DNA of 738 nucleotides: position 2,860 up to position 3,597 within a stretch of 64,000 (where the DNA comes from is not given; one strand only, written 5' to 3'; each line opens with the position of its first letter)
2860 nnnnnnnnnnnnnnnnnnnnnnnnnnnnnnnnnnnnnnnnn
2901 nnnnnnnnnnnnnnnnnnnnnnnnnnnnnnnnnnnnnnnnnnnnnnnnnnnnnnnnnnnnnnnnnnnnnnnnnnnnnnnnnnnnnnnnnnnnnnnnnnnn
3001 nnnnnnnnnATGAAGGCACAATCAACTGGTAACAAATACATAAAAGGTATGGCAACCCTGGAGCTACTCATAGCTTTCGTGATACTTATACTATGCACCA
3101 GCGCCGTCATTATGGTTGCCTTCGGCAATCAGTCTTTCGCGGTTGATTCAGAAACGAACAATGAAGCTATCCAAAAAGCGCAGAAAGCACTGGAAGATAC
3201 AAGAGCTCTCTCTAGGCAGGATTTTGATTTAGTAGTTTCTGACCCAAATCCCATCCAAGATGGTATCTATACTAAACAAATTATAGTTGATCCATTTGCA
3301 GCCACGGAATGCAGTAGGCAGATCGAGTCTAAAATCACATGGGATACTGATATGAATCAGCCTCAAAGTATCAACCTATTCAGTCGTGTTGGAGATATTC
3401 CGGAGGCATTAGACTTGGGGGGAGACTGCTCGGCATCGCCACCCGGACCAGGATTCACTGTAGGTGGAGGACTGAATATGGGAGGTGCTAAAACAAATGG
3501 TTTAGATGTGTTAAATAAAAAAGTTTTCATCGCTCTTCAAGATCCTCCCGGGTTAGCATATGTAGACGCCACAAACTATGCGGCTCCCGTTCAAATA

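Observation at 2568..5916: Type IV pilus locus with five prepilin-like genes, including a 482-aa LVIVD-propeller pilin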

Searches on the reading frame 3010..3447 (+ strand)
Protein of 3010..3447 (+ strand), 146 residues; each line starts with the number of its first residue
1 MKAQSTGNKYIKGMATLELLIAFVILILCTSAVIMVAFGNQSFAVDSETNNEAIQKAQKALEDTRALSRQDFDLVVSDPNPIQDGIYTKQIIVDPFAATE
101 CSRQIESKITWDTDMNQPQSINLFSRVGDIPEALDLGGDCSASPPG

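Call 33: search_solved_structures(query=A3, max_evalue=10, show_alignments=2)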
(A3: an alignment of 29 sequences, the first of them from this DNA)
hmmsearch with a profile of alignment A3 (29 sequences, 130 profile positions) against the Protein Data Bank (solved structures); distinct sequences matched with E-value up to 10: 15.
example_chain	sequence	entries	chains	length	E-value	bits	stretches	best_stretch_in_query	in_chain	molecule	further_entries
7tgg_A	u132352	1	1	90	0.0099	19.2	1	3-62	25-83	Geopilin domain 1 protein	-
9egp_A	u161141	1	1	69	0.018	18.4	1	3-59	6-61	Geopilin domain 1 protein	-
8tj2_C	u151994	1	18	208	0.041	17.2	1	8-59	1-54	Type IV major pilin protein PilA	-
1fnt_N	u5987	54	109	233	0.68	13.3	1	40-93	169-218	PROTEASOME COMPONENT PRE4 | 20S PROTEASOME | Proteasome subunit beta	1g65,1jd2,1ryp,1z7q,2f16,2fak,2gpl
6fvt_n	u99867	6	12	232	0.69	13.3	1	40-93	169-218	Proteasome subunit beta type-7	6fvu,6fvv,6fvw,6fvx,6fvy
4nnn_M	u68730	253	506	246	0.75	13.2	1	40-93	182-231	Proteasome subunit beta type-7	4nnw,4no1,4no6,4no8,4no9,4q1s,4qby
10mt_N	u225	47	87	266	0.86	13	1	40-93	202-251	Proteasome subunit beta type-7 | PROTEASOME COMPONENT PRE4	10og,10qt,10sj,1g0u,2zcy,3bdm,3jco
4y8m_M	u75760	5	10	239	0.89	12.9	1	40-93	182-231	Proteasome subunit beta type-7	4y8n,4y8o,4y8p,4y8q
2m7g_A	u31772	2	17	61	0.94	12.8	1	8-62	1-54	Geopilin domain 1 protein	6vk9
3mzy_A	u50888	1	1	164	0.96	12.8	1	40-101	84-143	RNA polymerase sigma-H factor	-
9laa_A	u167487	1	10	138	0.99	12.8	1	2-23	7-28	Type IV pilin protein PilA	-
6zrk_D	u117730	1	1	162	1.1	12.6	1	36-76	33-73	Hemagglutinin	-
9hcg_q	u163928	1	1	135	1.9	11.9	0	46-74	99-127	Large ribosomal subunit protein mL64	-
6h9l_A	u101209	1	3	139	2.4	11.5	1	39-75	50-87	Uncharacterized protein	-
1eq1_A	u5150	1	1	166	3.9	10.9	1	38-109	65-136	APOLIPOPHORIN-III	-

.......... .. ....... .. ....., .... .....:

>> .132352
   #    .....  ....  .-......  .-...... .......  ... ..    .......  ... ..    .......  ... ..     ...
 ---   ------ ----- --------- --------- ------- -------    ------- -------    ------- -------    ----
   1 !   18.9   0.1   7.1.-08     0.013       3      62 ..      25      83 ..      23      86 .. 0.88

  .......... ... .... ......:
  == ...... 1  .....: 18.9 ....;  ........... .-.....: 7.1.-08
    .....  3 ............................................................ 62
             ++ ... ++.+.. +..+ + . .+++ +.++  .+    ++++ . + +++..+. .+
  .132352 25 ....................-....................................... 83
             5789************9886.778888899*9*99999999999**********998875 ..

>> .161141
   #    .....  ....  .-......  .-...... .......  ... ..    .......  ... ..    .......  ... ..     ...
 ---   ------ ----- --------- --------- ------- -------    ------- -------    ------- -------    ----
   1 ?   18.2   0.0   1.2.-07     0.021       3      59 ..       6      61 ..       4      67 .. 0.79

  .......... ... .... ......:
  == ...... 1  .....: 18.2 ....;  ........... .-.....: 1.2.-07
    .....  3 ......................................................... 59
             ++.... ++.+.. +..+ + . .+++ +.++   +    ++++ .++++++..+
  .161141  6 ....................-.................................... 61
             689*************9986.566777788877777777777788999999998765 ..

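Call 47: search_protein_families(library=ncbifam, alignment_id=A3, max_evalue=0.01)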
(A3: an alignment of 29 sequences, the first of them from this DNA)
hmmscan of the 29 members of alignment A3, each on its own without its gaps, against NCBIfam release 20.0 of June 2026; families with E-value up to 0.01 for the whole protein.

A. member 1, seq(136 aa): 1 family
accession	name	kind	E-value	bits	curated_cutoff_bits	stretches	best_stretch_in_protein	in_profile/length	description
NF041013.1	T4P_ComGE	equivalog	2.2e-05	24.5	49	1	9-63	1-55/83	competence type IV pilus minor pilin ComGE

B. families by the number of members that match (of 29 scanned): 13 families
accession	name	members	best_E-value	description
NF041013.1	T4P_ComGE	19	2.6e-08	competence type IV pilus minor pilin ComGE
TIGR02523.1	type_IV_pilV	18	1.3e-09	type IV pilus modification protein PilV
NF047828.1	T3SSXpsI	10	2.8e-06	type II secretion system protein XpsI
TIGR01708.2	typeII_sec_gspH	4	0.00021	type II secretion system minor pseudopilin GspH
NF007660.0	PRK10332.1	3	2.4e-05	prepilin-type N-terminal cleavage/methylation domain-containing protein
TIGR02532.1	IV_pilin_GFxxxE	2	0.00012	prepilin-type N-terminal cleavage/methylation domain-containing protein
NF007848.0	PRK10557.1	2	0.0018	prepilin peptidase-dependent protein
TIGR01707.1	gspI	1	0.0019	type II secretion system minor pseudopilin GspI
TIGR02596.1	TIGR02596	1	0.0024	Verru_Chthon cassette protein D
NF007862.0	PRK10574.1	1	0.0028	prepilin peptidase-dependent pilin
NF041002.1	pilin_ComGF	1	0.0065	competence type IV pilus minor pilin ComGF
NF041775.1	typeIV_PilA_Myxo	1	0.0066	type IV pilin protein PilA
NF045589.1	Cterm_S41_CtpB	1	0.0086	carboxyl-terminal processing protease CtpB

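Call 63: predict_structure(alignment_id=A6)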
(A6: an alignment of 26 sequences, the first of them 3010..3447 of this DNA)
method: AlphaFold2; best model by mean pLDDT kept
length: 146 residues; sequences in the alignment: 26
mean_pLDDT: 86.1   pTM: 0.68
mean pLDDT of the five models: 86.1, 84.9, 84.6, 84.0, 81.9
residues with pLDDT >= 90: 85; 70-90: 42; 50-70: 12; < 50: 7
segments of 3 or more residues with pLDDT < 50: 1-6
pLDDT, mean of each block of 10 residues (from residue 1): 48 79 96 92 88 96 94 92 93 89 94 86 94 83 58
secondary structure, 60 per line:
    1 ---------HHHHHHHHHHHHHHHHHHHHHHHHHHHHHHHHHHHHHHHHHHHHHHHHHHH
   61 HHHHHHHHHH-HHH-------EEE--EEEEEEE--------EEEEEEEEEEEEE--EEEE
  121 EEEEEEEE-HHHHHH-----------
elements in order: H10-70 E82-84 E87-93 E102-114 E117-128 H130-135

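Call 65: fold_search(model_id=the predicted structure, library=pdb)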
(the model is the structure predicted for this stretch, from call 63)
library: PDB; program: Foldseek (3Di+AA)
matches with E <= 10: 867; with E <= 0.001: 0
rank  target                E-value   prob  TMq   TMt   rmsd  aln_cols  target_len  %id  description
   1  7zkg_A                6.9e-02  0.96  0.28  0.17   6.7        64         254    6  C-Methyltransferase PsmD from Streptomyces griseofuscus with bound cofactor (crystal form 2) (released 2022-12-28)
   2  7zgt_A                1.4e-01  0.92  0.31  0.19   6.6        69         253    4  C-Methyltransferase PsmD from Streptomyces griseofuscus (apo form) (released 2022-12-28)
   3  7zgt_B                1.4e-01  0.66  0.24  0.15   7.4        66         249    8  C-Methyltransferase PsmD from Streptomyces griseofuscus (apo form) (released 2022-12-28)
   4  8chv_D                2.0e-01  0.60  0.26  0.27   8.3        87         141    7  Crystal structure of human PURA (fragment Glu57-Glu212, PUR repeat I and II) R140P mutant (released 2024-02-21)
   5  7zkh                  2.1e-01  0.87  0.29  0.17   6.7        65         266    5  C-Methyltransferase PsmD from Streptomyces griseofuscus with bound cofactor (crystal form 1) (released 2022-12-28)
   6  5iv8_D                2.6e-01  0.47  0.23  0.22   7.5        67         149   16  The LPS Transporter LptDE from Klebsiella pneumoniae, core complex (released 2016-05-18)
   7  7zkg_B                2.8e-01  0.82  0.28  0.18   6.9        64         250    6  C-Methyltransferase PsmD from Streptomyces griseofuscus with bound cofactor (crystal form 2) (released 2022-12-28)
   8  3d2l_C                3.1e-01  0.82  0.30  0.20   6.3        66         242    9  Crystal structure of SAM-dependent methyltransferase (ZP_00538691.1) from EXIGUOBACTERIUM SP. 255-15 at 1.90 A resolut (released 2008-05-20)
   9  5ixm_H                3.1e-01  0.16  0.21  0.20  12.4       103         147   19  The LPS Transporter LptDE from Yersinia pestis, core complex (released 2016-05-18)
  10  3d2l_A                3.3e-01  0.80  0.30  0.20   6.4        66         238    9  Crystal structure of SAM-dependent methyltransferase (ZP_00538691.1) from EXIGUOBACTERIUM SP. 255-15 at 1.90 A resolut (released 2008-05-20)
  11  9p8l_A                3.3e-01  0.72  0.28  0.41  10.2        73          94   11  Structure of Lockin in complex with 3'cADPR (released 2025-07-30)
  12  3f6g_A                3.3e-01  0.12  0.17  0.19  12.1        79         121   20  Crystal structure of the regulatory domain of LiCMS in complexed with isoleucine - type II (released 2009-04-21)
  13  2qux_Q                3.5e-01  0.41  0.24  0.29   9.3        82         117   10  PP7 coat protein dimer in complex with RNA hairpin (released 2007-12-18)
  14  9ia2_B                3.5e-01  0.38  0.22  0.21  11.4        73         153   14  LpDEM from Escherichia coli (released 2025-12-10)
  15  4n4r_B                3.5e-01  0.25  0.23  0.23  12.5        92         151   11  Structure basis of lipopolysaccharide biogenesis (released 2014-06-25)
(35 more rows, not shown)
